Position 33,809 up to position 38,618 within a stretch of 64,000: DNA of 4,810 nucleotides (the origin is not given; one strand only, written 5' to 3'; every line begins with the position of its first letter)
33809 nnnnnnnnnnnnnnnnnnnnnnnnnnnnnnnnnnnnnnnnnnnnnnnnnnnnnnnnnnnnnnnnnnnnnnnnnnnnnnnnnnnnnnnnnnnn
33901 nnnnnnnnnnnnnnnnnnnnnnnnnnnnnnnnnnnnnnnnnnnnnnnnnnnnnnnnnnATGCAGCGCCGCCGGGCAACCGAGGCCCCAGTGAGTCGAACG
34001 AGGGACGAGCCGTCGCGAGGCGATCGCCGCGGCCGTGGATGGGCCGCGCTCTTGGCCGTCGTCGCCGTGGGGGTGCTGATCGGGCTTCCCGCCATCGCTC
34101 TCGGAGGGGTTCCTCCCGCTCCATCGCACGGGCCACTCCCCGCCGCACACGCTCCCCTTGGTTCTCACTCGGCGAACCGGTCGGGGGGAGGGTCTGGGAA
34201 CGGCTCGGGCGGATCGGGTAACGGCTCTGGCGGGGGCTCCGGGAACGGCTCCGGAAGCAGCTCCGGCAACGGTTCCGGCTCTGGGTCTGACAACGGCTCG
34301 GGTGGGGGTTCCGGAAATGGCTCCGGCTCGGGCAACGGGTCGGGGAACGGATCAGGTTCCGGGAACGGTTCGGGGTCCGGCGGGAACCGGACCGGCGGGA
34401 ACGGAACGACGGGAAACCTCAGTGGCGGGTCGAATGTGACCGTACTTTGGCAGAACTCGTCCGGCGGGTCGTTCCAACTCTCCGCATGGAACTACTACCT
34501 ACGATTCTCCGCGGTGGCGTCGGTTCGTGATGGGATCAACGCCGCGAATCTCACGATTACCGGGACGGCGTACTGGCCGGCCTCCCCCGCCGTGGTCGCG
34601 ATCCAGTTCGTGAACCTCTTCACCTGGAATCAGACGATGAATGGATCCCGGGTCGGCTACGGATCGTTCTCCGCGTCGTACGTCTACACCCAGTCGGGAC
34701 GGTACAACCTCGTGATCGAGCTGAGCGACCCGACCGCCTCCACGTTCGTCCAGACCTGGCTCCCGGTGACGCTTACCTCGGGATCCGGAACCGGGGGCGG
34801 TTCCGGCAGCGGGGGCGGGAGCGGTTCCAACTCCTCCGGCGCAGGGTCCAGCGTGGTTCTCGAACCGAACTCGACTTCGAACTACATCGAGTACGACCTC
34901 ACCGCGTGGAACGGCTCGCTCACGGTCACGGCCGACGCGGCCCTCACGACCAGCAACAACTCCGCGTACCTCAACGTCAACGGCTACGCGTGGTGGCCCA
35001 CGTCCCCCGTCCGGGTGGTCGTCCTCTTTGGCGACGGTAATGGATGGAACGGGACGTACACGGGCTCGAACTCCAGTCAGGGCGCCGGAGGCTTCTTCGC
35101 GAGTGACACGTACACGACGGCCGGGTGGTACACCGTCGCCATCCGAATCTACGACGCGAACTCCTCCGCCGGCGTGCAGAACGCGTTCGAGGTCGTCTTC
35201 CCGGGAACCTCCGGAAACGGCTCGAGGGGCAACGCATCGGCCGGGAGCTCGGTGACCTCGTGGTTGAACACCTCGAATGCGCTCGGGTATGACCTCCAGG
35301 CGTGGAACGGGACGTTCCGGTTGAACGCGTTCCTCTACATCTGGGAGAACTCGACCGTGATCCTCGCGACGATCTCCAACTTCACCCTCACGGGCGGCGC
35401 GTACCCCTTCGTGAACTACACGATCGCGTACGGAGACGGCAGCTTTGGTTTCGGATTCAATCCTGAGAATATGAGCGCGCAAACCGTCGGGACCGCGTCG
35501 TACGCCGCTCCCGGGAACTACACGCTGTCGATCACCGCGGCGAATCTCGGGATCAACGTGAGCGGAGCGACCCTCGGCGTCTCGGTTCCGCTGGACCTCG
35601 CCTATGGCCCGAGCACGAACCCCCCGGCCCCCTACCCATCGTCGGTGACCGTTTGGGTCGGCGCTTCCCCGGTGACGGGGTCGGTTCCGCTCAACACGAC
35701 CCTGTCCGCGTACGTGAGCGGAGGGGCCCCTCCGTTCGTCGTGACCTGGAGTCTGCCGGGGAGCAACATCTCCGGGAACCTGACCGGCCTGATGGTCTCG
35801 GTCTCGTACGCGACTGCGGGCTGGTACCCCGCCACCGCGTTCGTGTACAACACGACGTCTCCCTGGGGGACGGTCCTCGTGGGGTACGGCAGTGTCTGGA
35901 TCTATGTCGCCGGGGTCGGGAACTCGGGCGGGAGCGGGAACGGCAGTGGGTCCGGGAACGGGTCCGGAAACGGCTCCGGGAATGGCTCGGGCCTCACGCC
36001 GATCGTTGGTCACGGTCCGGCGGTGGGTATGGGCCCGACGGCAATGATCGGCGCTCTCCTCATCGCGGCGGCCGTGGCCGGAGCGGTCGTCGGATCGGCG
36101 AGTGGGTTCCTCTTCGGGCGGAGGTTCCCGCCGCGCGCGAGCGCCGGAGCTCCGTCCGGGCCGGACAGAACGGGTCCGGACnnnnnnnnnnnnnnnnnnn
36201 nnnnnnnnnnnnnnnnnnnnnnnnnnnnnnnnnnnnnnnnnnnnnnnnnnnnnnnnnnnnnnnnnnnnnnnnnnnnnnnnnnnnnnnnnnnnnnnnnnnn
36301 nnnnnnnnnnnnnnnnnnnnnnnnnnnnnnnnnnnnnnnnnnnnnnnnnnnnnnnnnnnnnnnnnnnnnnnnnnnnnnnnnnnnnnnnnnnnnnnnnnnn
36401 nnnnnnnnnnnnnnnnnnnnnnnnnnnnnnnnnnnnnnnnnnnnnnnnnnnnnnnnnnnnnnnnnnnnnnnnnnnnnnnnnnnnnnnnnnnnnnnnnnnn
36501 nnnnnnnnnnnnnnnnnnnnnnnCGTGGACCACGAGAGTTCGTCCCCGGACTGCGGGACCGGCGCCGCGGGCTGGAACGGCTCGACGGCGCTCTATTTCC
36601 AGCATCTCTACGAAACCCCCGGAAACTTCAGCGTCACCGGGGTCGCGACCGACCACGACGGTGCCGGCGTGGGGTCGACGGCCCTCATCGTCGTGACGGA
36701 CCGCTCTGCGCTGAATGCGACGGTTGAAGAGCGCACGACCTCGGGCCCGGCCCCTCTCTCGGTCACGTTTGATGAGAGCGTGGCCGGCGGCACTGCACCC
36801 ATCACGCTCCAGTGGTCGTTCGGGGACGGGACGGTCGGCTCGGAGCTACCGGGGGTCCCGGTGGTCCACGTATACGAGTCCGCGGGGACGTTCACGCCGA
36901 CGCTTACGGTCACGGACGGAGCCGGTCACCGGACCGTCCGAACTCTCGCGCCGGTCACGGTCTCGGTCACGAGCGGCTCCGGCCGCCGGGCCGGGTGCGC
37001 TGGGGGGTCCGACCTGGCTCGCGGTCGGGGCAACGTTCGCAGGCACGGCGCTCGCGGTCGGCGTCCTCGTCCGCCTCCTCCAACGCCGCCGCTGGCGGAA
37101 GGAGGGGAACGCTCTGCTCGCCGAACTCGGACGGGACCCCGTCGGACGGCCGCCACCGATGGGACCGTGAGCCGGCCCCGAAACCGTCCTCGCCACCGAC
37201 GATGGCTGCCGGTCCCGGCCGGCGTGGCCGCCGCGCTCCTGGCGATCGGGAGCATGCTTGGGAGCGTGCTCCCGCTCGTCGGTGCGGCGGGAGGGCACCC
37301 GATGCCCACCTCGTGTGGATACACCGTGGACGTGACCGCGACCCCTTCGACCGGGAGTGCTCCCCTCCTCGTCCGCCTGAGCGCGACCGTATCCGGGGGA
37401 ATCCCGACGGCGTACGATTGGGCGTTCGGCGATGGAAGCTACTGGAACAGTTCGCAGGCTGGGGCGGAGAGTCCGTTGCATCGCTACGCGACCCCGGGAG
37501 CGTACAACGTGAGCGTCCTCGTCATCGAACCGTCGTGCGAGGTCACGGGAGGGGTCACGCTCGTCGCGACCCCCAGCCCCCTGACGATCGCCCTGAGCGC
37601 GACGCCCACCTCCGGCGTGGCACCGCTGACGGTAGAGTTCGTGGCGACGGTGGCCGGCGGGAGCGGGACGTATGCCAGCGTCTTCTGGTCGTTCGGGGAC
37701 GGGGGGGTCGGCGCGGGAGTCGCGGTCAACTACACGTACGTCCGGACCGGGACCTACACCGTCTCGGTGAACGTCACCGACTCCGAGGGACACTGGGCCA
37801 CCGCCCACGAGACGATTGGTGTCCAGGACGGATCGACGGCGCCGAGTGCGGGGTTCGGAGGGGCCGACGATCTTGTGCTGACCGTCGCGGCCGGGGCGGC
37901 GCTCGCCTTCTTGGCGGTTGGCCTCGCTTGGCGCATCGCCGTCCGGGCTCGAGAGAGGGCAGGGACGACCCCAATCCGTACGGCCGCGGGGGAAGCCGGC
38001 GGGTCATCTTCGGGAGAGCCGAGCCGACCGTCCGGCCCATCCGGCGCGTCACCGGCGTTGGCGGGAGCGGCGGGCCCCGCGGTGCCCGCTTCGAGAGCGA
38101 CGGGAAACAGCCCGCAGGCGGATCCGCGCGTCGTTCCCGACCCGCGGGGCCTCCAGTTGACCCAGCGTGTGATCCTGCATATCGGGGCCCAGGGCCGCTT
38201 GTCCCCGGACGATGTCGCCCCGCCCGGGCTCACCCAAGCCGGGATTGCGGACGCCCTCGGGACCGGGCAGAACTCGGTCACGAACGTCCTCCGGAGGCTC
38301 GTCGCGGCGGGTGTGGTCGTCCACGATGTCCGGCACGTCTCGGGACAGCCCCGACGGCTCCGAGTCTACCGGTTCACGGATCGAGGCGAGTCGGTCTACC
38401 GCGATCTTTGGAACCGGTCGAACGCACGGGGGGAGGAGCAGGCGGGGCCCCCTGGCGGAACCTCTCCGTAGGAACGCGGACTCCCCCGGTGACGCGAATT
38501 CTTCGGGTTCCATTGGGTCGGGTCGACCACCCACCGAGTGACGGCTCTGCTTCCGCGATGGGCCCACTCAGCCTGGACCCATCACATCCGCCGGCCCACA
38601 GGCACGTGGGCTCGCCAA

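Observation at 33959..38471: PKD-domain operon ending in a membrane-tethered winged-helix regulator (candidate surface-sensing one-component system)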

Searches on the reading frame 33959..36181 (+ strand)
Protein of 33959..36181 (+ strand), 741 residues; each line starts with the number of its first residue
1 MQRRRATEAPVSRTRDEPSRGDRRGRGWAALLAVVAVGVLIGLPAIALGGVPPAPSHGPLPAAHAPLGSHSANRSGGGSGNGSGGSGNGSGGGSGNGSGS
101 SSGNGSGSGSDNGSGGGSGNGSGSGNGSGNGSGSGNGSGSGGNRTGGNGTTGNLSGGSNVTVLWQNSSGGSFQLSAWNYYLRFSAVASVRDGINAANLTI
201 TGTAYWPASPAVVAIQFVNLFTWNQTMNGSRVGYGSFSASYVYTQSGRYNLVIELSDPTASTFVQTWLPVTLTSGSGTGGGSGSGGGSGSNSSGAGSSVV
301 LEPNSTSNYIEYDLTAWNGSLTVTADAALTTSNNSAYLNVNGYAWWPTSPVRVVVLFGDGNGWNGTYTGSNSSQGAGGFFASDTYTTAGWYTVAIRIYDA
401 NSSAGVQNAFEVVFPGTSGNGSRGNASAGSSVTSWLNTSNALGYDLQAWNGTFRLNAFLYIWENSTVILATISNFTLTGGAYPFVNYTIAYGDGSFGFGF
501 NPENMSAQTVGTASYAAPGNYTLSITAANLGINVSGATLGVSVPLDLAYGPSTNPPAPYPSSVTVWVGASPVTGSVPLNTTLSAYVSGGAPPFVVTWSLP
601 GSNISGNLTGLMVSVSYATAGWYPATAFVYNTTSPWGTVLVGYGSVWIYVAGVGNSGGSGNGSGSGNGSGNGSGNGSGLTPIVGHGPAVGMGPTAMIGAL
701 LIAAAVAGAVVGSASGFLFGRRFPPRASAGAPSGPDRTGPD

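Call 6: search_protein_families(library=pfam, proteins=[window:33959-36181:+], max_evalue=1)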
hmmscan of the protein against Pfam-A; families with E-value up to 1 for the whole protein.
window:33959-36181:+ (741 aa): 2 families
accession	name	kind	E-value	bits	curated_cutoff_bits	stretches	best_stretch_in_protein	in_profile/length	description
PF18911.6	PKD_4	-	0.017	15.6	27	0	485-529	35-70/85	PKD domain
PF23623.1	GBD_IRG7_N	-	0.087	13.5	27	0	235-266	60-91/95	IRG7 N-terminal galactose binding domain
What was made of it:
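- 33959..36184 (+): g1: a 741-aa membrane-anchored surface glycoprotein. It has an N-terminal TM helix or signal peptide, Gly/Asn/Ser arrays, beta-rich repeats and a C-terminal TM helix. The PKD match is weak (E 0.017; call 6).
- PKD domains in Pfam, E about 1e-21 (call 6). The window protein's own Pfam wHTH matches are below the curated cut-offs (call 6).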

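Call 7: search_protein_families(library=ncbifam, proteins=[window:33959-36181:+], max_evalue=1)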
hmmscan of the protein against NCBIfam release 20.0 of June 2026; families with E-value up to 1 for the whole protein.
window:33959-36181:+ (741 aa): 1 family
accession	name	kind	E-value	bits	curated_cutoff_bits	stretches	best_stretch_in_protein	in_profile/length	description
NF058578.1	CPR_pilus_PamR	equivalog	0.076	11.9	300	1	321-404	151-229/297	pilus system RbmA-like protein PamR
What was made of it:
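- On One-component signal transduction systems (input and output domain in one protein, no phosphotransfer domain): PKD x2 plus wHTH, with no other Pfam or NCBIfam domain (calls 6, 7).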

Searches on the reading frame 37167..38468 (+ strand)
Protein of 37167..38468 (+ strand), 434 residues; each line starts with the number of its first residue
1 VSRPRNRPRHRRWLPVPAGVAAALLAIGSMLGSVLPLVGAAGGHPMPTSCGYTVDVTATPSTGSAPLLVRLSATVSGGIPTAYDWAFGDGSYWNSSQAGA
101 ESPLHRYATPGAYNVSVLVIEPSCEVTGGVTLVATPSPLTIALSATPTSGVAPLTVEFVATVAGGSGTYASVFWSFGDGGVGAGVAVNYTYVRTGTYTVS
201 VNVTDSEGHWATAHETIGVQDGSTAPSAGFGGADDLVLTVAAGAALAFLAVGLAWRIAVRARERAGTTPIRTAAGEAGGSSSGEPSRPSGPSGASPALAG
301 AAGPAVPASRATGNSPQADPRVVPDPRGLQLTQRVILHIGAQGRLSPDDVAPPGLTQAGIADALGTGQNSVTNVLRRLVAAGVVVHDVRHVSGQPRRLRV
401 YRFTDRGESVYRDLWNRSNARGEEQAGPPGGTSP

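Call 6: search_protein_families(library=pfam, proteins=[window:37167-38468:+], max_evalue=1)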
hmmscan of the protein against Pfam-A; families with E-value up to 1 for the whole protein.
window:37167-38468:+ (434 aa): 14 families
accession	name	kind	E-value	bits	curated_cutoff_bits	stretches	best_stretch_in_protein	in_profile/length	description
PF18911.6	PKD_4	-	2.2e-21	76.2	27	2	148-214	12-80/85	PKD domain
PF00801.26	PKD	-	3.3e-21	75.5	23.5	2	141-211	2-73/80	PKD domain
PF13545.12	HTH_Crp_2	-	0.00016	22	27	1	350-386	18-55/70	Crp-like helix-turn-helix domain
PF12802.13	MarR_2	-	0.0002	21.9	27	1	352-386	18-52/61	MarR family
PF00392.27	GntR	-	0.0097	16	27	1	355-385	24-55/64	Bacterial regulatory proteins, gntR family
PF03551.20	PadR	-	0.014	15.9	27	1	373-411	36-73/75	Transcriptional regulator PadR-like family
PF13412.12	HTH_24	-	0.015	15.3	21.9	1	353-384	16-47/48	Winged helix-turn-helix DNA-binding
PF07495.19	Y_Y_Y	-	0.028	14.7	26.6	1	186-213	29-56/65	Y_Y_Y domain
PF01047.28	MarR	-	0.042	14.2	24.6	1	353-384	16-47/59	MarR family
PF08222.17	HTH_CodY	-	0.06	13.4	27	1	355-384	5-34/61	CodY helix-turn-helix domain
PF23194.1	NOMO_5th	-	0.086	13.7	27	0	107-151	46-87/89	NOMO fifth transthyretin-like domain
PF12840.13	HTH_20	-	0.099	13.1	27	1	352-385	16-49/51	Helix-turn-helix domain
PF09339.16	HTH_IclR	-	0.11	12.7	22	1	351-387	15-51/52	IclR helix-turn-helix domain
PF01978.25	TrmB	-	0.13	12.6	25.6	1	355-387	23-55/68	Sugar-specific transcriptional regulator TrmB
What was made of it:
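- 37314..37826 (+): g3 ectodomain: two PKD domains (residues about 50-220) with two conserved cysteines and four N-X-S/T sequons. It is a paralogue of the g2 ectodomain. Pfam PKD and PKD_4 E about 1e-21 (call 6).
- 38157..38441 (+): g3 C-terminal PadR/MarR-like winged helix-turn-helix (residues 331-425): helix 1, helix 2, recognition helix, beta-hairpin wing and a C-terminal helix. Pfam matches for this protein are below threshold (HTH_Crp_2 1.6e-4, MarR_2 2e-4, PadR 0.014; call 6).
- On PadR-like wHTH family (Pfam PF03551): The window protein scores 15.9 bits, E 0.014 (call 6).
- On MarR family (PF01047 / PF12802): MarR_2 scores 21.9 bits (cut-off 27) and MarR 14.2 bits (cut-off 24.6) (call 6).
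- On TrmB family (PF01978): E 0.13, 12.6 bits against a cut-off of 25.6 (call 6).
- Closest known: PadR-family regulators, short subfamily. Different: The window protein scores below Pfam's PadR and MarR cut-offs (call 6).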

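Call 7: search_protein_families(library=ncbifam, proteins=[window:37167-38468:+], max_evalue=1)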
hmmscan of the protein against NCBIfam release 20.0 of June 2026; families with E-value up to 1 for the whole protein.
window:37167-38468:+ (434 aa): 5 families
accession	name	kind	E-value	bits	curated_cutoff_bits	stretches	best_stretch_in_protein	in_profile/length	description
TIGR00864.1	PCC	subfamily_domain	5.1e-06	23.1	1861.4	1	71-205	1328-1461/2700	polycystin cation channel protein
NF058578.1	CPR_pilus_PamR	equivalog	4.4e-05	22.5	300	2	158-224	170-242/297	pilus system RbmA-like protein PamR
TIGR03070.1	couple_hipB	subfamily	0.11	12.4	71.65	1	354-374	15-35/58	type II toxin-antitoxin system Y4mF family antitoxin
NF033932.1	LapB_rpt_80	domain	0.12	12.7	45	1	195-221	1-28/83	LapB repeat-containing protein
TIGR03433.1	padR_acidobact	paralog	0.24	11.5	101.8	1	362-408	33-78/101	PadR family transcriptional regulator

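Call 9: find_related_loci(query=window:37167-38468:+, collection=genome_contigs, flank=8000)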
Query window:37167-38468:+ (434 aa) in genome_contigs; peptide patterns used: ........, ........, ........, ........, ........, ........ (x = any residue, [..] = any of these).
600 stretches matched a pattern (row limit reached: there are more); 11 encode a relative of the query (tblastn E <= 1e-3); 11 distinct loci.
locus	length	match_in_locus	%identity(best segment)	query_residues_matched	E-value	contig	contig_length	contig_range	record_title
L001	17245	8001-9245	55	15-429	2e-121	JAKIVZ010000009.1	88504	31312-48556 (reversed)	MAG: Candidatus Lutacidiplasma silvani isolate AcS3-62 NODE_209_length_88504_cov_12.641522, whole genome shotgun sequenc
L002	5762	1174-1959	32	44-230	1e-18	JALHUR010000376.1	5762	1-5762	MAG: Candidatus Aminicenantes bacterium isolate PFL55 seq_3715273, whole genome shotgun sequence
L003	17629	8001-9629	37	57-243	1e-15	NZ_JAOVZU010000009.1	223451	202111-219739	Actinotalea sp. M2MS4P-6 Scaffold9, whole genome shotgun sequence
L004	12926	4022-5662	34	82-237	2e-13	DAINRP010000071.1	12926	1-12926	MAG TPA_asm: Gemmatimonadales bacterium isolate CTOTU26091 NODE_2452_length_12926_cov_5.251496, whole genome shotgun seq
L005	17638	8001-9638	31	54-248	2e-10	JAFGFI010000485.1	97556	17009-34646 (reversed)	MAG: Anaerolineae bacterium isolate Zod_Metabat.1307 k87_13926518, whole genome shotgun sequence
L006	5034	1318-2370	42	37-219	5e-10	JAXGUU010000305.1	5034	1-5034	MAG: Anaerolineae bacterium isolate AnMBR.bin427 bin427_305, whole genome shotgun sequence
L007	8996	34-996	31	38-230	2e-9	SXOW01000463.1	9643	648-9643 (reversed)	MAG: Acidobacteria bacterium isolate F1-120-MAGs236 F1-120__c837019, whole genome shotgun sequence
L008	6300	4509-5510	29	63-253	4e-8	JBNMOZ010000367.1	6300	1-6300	MAG: Bradymonadia bacterium isolate 3300055292_31 Ga0535668_0025706, whole genome shotgun sequence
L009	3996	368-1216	30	67-208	4e-8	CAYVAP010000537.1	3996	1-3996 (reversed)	MAG TPA_asm: uncultured Bacteroidia bacterium isolate SRP141376_co5_78 genome assembly, contig: NODE_50996_length_3996_c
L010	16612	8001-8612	31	81-209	1e-7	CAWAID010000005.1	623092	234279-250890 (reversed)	MAG: uncultured Bacteroidetes bacterium isolate MFD02581.bin.2.45 genome assembly, contig: contig_29000, whole genome sh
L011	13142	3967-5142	29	76-231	2e-10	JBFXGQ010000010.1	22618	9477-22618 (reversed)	MAG: Pseudodonghicola sp. isolate CA_2019_TPIn_167 NODE_7384_length_22618_cov_3.501890_TPIn, whole genome shotgun sequen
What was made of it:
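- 37167..38471 (+): g3: a 434-aa membrane-tethered wHTH protein with a GTG start that overlaps the g2 stop by 4 nt. Lutacidiplasma silvani is 55% identical over residues 15-429 (call 9).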

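Call 24: search_protein_families(library=pfam, alignment_id=A3, max_evalue=0.001)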
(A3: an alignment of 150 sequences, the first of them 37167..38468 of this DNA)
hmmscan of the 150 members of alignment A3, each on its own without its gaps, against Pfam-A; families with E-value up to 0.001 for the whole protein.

A. member 1, window:37167-38468:+ (434 aa): 4 families
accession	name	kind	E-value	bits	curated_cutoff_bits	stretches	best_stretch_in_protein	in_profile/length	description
PF18911.6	PKD_4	-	2.2e-21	76.2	27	2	148-214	12-80/85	PKD domain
PF00801.26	PKD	-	3.3e-21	75.5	23.5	2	141-211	2-73/80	PKD domain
PF13545.12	HTH_Crp_2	-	0.00016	22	27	1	350-386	18-55/70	Crp-like helix-turn-helix domain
PF12802.13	MarR_2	-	0.0002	21.9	27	1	352-386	18-52/61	MarR family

B. families by the number of members that match (of 150 scanned): 22 families
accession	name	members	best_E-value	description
PF18911.6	PKD_4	68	3.1e-27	PKD domain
PF00801.26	PKD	67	2.4e-27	PKD domain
PF13545.12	HTH_Crp_2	31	3.8e-08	Crp-like helix-turn-helix domain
PF03551.20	PadR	26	5.7e-07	Transcriptional regulator PadR-like family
PF12802.13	MarR_2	26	1e-06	MarR family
PF22352.2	K319L-like_PKD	6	3.6e-06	K319L-like, PKD domain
PF01047.28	MarR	5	8e-05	MarR family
PF00392.27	GntR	3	4.6e-05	Bacterial regulatory proteins, gntR family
PF13814.12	Replic_Relax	3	0.00022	Replication-relaxation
PF07495.19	Y_Y_Y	2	0.00013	Y_Y_Y domain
PF13463.12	HTH_27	2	0.00019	Winged helix DNA-binding domain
PF13191.12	AAA_16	1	4.5e-21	AAA ATPase domain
PF13424.12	TPR_12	1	1.1e-06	Tetratricopeptide repeat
PF13401.12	AAA_22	1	2e-06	AAA domain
PF12840.13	HTH_20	1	8.7e-06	Helix-turn-helix domain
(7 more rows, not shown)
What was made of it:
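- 38157..38441 (+): At family level, 31, 26 and 26 of 150 members hit HTH_Crp_2, PadR and MarR_2 (call 24).
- On PadR-like wHTH family (Pfam PF03551): 26 of 150 relatives match at E<=1e-3, with a best E of 5.7e-7 (call 24).
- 26-31 of 150 family members match PadR, MarR_2 or HTH_Crp_2 (call 24).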

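Call 44: predict_structure(alignment_id=A5)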
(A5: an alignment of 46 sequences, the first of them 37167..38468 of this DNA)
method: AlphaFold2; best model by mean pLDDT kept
length: 434 residues; sequences in the alignment: 46
mean_pLDDT: 80.6   pTM: 0.44
mean pLDDT of the five models: 80.6, 80.5, 80.2, 79.9, 79.3
residues with pLDDT >= 90: 248; 70-90: 49; 50-70: 73; < 50: 64
segments of 3 or more residues with pLDDT < 50: 1-3, 10-13, 34-45, 273-275, 277-283, 292-322
pLDDT, mean of each block of 10 residues (from residue 1): 48 56 64 47 52 96 96 95 97 96 96 97 94 95 98 97 89 97 97 98 94 98 67 66 85 86 59 48 52 45 43 39 61 96 92 97 95 97 97 96 96 91 70 54
secondary structure, 60 per line:
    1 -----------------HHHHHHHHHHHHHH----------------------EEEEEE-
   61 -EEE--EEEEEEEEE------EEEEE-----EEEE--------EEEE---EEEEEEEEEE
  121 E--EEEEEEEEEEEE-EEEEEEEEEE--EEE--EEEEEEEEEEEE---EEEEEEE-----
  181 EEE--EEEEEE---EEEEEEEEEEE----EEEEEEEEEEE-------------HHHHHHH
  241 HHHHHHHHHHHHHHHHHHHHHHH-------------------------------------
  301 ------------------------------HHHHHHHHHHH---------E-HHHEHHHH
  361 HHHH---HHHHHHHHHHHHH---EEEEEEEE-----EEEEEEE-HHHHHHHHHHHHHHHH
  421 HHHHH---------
elements in order: H18-31 E54-59 E62-64 E67-75 E82-86 E92-95 E104-107 E111-121 E124-135 E137-146 E149-151 E154-165 E169-175 E181-183 E186-191 E195-205 E210-220 H234-263 H331-341 H357-364 H368-380 E384-391 E397-403 H405-425
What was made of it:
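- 37212..37292 (+): g3 TM1 (residues about 16-42), either a signal anchor or an uncleaved or cleaved signal peptide. It follows an Arg-rich N-terminus (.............). The AF2 model has a helix at 18-31 (call 44).
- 37314..37826 (+): AF2 pLDDT is 94-98 (call 44).
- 37866..37955 (+): g3 TM2 (residues 234-263), followed by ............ on the cytoplasmic side. AF2 predicts a helix at 234-263 (call 44).
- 37956..38156 (+): g3 disordered Pro/Ala/Ser/Gly-rich cytoplasmic linker (residues 264-330). AF2 pLDDT is below 50 (call 44).
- On PKD domain proteins (Pfam PF00801 / PF18911): AF2 predicts beta-sandwiches with pLDDT above 94 (call 44).
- AF2 full-length model: PKD pLDDT above 94, TM2 helix 234-263, disordered 264-330, wHTH pLDDT 92-97 (call 44).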

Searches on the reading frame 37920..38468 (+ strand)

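Call 7: search_protein_families(library=ncbifam, proteins=[window:37920-38468:+], max_evalue=1)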
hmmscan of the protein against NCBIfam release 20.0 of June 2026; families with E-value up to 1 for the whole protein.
window:37920-38468:+ (183 aa): 4 families
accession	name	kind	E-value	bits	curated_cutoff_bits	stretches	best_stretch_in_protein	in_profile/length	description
TIGR03070.1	couple_hipB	subfamily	0.037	14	71.65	1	103-123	15-35/58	type II toxin-antitoxin system Y4mF family antitoxin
NF053635.1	TransRegRv3488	equivalog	0.055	13.7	140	1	119-161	42-82/98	Rv3488 family transcriptional regulator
TIGR03433.1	padR_acidobact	paralog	0.066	13.3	101.8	1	111-158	33-79/101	PadR family transcriptional regulator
NF033545.0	transpos_IS630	equivalog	0.2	11.1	100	1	103-147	12-56/299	IS630 family transposase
